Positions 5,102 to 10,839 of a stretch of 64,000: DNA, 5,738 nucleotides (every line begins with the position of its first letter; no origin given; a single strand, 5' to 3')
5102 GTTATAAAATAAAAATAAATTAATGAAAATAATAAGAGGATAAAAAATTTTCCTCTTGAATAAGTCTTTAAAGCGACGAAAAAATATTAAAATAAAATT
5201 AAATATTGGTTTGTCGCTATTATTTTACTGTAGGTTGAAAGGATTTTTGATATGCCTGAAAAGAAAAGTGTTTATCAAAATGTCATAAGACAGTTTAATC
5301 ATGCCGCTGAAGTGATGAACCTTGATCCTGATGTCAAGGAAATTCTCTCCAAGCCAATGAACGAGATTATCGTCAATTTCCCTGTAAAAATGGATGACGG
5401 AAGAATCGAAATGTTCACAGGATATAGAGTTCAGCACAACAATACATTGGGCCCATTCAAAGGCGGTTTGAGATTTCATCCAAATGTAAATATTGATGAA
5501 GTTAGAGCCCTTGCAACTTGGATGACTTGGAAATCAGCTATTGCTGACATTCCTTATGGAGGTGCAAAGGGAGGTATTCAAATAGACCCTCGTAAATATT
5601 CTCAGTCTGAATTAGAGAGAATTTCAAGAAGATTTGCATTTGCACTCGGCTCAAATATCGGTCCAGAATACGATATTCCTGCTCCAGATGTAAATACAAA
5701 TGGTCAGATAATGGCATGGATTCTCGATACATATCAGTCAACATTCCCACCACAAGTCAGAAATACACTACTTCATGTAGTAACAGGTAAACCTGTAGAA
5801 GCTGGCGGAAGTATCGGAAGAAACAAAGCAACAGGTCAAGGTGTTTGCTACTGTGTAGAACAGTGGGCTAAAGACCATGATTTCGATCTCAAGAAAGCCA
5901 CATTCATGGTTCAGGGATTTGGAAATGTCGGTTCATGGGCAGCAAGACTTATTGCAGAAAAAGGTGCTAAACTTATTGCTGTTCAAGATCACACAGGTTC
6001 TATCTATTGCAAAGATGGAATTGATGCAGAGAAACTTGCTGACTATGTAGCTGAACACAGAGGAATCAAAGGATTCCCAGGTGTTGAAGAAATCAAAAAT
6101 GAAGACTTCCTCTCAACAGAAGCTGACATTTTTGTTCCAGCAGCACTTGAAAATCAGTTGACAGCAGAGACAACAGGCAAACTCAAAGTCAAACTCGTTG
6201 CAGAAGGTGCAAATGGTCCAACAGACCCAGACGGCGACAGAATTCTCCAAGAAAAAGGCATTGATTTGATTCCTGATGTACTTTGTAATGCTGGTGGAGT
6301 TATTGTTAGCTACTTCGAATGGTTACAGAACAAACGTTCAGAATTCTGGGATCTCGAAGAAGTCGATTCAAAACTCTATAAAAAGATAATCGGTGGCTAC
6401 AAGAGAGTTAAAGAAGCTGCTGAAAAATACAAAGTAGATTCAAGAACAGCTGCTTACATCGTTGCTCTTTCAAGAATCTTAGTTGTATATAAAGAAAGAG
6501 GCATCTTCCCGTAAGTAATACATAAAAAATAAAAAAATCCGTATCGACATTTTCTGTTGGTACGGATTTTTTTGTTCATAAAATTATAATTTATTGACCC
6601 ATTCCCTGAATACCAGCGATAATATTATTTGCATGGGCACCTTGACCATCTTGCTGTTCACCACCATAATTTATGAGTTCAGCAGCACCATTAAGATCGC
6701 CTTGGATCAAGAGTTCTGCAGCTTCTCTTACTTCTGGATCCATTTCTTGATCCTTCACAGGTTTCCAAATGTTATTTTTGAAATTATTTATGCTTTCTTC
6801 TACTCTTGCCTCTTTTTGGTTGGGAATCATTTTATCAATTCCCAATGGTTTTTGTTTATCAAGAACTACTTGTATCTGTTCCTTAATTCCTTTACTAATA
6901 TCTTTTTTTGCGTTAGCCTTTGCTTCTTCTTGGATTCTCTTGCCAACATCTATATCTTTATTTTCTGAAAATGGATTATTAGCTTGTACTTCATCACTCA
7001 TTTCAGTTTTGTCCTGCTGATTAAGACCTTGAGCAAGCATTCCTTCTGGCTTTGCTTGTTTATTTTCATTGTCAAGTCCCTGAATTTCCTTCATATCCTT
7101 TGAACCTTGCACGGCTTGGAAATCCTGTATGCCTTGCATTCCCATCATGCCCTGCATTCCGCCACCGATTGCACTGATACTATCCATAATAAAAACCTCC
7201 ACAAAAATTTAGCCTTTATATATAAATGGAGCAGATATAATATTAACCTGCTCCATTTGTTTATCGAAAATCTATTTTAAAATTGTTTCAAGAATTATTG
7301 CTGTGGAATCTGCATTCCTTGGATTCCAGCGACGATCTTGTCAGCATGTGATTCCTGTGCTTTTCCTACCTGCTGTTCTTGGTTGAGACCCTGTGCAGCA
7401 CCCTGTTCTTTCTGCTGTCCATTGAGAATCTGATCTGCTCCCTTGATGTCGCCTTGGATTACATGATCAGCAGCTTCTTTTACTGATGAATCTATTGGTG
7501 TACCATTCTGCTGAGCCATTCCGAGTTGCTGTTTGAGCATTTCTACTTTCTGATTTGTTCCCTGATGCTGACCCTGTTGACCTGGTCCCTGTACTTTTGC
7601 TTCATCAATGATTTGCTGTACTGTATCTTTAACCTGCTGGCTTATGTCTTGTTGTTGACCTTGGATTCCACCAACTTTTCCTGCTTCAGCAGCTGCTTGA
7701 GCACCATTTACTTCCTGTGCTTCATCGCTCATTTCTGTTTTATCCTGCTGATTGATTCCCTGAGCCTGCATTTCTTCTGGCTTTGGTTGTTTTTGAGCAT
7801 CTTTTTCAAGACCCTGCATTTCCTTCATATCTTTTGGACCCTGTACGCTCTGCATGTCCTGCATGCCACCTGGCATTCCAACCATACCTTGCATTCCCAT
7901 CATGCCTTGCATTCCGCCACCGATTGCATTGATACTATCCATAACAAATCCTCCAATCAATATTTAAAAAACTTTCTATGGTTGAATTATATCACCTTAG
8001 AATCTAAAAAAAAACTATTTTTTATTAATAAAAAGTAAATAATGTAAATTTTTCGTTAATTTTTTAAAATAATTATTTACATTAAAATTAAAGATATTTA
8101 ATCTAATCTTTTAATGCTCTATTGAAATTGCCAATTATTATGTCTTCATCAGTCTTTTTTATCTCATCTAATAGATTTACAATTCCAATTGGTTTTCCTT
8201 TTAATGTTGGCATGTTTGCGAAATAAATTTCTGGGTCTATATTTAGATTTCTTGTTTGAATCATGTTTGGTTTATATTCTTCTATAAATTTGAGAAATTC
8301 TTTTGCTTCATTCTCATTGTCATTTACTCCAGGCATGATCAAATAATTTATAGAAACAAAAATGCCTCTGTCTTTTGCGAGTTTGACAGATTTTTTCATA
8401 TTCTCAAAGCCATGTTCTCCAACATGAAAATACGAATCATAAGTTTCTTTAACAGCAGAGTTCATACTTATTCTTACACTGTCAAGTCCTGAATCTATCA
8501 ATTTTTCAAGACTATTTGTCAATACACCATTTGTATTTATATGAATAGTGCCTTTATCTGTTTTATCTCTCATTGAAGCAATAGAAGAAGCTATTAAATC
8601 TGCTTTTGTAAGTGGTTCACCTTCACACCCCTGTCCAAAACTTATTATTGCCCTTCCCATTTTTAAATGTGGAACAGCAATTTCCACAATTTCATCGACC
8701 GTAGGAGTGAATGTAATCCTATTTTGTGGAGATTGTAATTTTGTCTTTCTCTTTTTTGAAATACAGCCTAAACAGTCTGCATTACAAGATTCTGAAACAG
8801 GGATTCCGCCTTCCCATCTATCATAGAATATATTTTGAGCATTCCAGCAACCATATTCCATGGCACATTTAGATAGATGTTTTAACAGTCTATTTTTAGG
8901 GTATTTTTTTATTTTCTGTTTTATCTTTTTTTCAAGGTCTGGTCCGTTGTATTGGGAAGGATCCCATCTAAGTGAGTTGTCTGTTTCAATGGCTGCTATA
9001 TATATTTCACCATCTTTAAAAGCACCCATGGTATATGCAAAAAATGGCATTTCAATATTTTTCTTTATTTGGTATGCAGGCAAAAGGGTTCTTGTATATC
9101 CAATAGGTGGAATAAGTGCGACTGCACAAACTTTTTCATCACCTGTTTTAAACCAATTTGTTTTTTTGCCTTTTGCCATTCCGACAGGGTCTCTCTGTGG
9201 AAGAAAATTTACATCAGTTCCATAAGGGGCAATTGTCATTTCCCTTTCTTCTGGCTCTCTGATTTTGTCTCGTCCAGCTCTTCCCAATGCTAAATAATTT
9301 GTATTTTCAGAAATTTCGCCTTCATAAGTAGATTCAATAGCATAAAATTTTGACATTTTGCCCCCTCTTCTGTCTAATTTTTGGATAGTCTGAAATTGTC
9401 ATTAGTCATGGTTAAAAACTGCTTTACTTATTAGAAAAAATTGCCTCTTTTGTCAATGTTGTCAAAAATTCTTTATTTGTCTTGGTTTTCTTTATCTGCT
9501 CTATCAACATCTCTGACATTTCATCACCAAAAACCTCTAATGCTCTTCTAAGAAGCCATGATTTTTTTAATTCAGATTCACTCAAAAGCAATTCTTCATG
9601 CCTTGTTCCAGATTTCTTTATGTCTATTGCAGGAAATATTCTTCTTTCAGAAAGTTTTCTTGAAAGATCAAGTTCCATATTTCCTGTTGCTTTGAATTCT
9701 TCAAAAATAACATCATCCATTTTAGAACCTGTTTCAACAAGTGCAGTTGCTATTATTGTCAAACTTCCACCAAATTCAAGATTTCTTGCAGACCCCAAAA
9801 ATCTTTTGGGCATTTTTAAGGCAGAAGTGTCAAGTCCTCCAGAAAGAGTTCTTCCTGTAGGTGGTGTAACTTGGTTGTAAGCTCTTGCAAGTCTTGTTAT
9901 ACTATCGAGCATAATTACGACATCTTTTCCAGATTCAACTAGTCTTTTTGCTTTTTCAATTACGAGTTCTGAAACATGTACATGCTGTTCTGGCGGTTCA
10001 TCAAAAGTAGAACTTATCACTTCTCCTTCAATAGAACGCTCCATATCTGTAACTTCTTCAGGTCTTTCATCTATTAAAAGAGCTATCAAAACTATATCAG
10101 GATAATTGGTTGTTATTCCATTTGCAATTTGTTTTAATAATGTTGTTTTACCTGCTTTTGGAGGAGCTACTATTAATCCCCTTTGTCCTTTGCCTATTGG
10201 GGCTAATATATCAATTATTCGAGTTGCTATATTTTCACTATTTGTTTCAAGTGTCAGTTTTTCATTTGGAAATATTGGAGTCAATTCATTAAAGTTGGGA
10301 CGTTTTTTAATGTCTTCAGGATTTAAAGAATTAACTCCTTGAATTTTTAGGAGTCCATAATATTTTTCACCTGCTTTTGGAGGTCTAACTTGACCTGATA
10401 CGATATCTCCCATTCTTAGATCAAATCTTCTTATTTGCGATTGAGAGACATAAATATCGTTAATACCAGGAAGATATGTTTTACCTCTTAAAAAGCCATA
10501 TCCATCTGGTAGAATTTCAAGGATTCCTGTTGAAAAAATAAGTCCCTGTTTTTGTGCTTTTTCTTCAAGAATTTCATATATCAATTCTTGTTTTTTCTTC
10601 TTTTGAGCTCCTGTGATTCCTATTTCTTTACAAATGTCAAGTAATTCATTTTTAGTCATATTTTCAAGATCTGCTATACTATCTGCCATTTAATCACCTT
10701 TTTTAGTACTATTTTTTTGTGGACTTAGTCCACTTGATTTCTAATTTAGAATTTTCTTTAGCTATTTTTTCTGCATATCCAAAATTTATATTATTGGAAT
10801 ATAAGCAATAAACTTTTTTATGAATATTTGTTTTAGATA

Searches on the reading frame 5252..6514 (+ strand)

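Call 20: search_protein_families(library=pfam, proteins=[window:5252-6514:+], max_evalue=0.0001)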
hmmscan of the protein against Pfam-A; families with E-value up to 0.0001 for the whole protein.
window:5252-6514:+ (420 aa): 2 families
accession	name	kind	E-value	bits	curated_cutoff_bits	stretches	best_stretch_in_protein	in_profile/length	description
PF00208.27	ELFV_dehydrog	-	1.1e-75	255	23.4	1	185-417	1-241/241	Glutamate/Leucine/Phenylalanine/Valine dehydrogenase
PF02812.23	ELFV_dehydrog_N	-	1.5e-57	193.3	25.3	1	35-162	1-128/129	Glu/Leu/Phe/Val dehydrogenase, dimerisation domain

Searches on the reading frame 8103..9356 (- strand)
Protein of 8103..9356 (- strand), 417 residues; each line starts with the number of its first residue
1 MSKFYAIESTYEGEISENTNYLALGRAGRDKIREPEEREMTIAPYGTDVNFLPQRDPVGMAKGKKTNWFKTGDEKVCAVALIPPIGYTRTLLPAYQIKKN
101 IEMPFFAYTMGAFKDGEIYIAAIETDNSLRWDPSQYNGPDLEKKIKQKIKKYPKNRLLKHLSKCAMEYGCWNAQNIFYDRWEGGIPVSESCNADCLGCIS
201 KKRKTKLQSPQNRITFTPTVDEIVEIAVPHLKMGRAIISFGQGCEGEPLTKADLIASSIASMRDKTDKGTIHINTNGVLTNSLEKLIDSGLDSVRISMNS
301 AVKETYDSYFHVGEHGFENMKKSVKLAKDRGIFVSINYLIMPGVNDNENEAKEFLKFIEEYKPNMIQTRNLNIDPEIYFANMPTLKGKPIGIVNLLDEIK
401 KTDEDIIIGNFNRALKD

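Call 20: search_protein_families(library=pfam, proteins=[window:8103-9356:-], max_evalue=0.0001)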
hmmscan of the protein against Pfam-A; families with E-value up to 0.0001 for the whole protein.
window:8103-9356:- (417 aa): 1 family
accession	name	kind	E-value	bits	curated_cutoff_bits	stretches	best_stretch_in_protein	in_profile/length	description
PF04055.27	Radical_SAM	-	5.6e-19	69.4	29.5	1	185-354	1-165/166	Radical SAM superfamily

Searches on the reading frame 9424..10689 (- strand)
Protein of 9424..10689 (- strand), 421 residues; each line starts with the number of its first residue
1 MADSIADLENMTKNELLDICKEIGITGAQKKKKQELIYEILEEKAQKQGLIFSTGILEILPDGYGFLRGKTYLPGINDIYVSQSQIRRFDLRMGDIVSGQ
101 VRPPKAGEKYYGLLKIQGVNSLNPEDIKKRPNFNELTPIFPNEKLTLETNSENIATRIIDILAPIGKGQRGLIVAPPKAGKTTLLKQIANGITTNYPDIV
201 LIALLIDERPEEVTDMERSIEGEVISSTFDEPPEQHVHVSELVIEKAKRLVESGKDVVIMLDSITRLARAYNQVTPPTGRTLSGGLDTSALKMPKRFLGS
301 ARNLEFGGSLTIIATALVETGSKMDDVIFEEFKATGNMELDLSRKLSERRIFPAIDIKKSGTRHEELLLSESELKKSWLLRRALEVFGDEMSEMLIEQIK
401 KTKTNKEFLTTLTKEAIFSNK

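Call 20: search_protein_families(library=pfam, proteins=[window:9424-10689:-], max_evalue=0.0001)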
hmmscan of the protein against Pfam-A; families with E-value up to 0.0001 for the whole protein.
window:9424-10689:- (421 aa): 3 families
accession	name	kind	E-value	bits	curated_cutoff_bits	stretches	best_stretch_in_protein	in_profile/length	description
PF07497.18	Rho_RNA_bind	-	1.2e-31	108.7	27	1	54-125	2-73/73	Rho termination factor, RNA-binding domain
PF00006.31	ATP-synt_ab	-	3.3e-29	102.5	29.5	1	156-360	2-211/213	ATP synthase alpha/beta family, nucleotide-binding domain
PF07498.18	Rho_N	-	4.3e-12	46.2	24.9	1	7-49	1-43/43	Rho termination factor, N-terminal domain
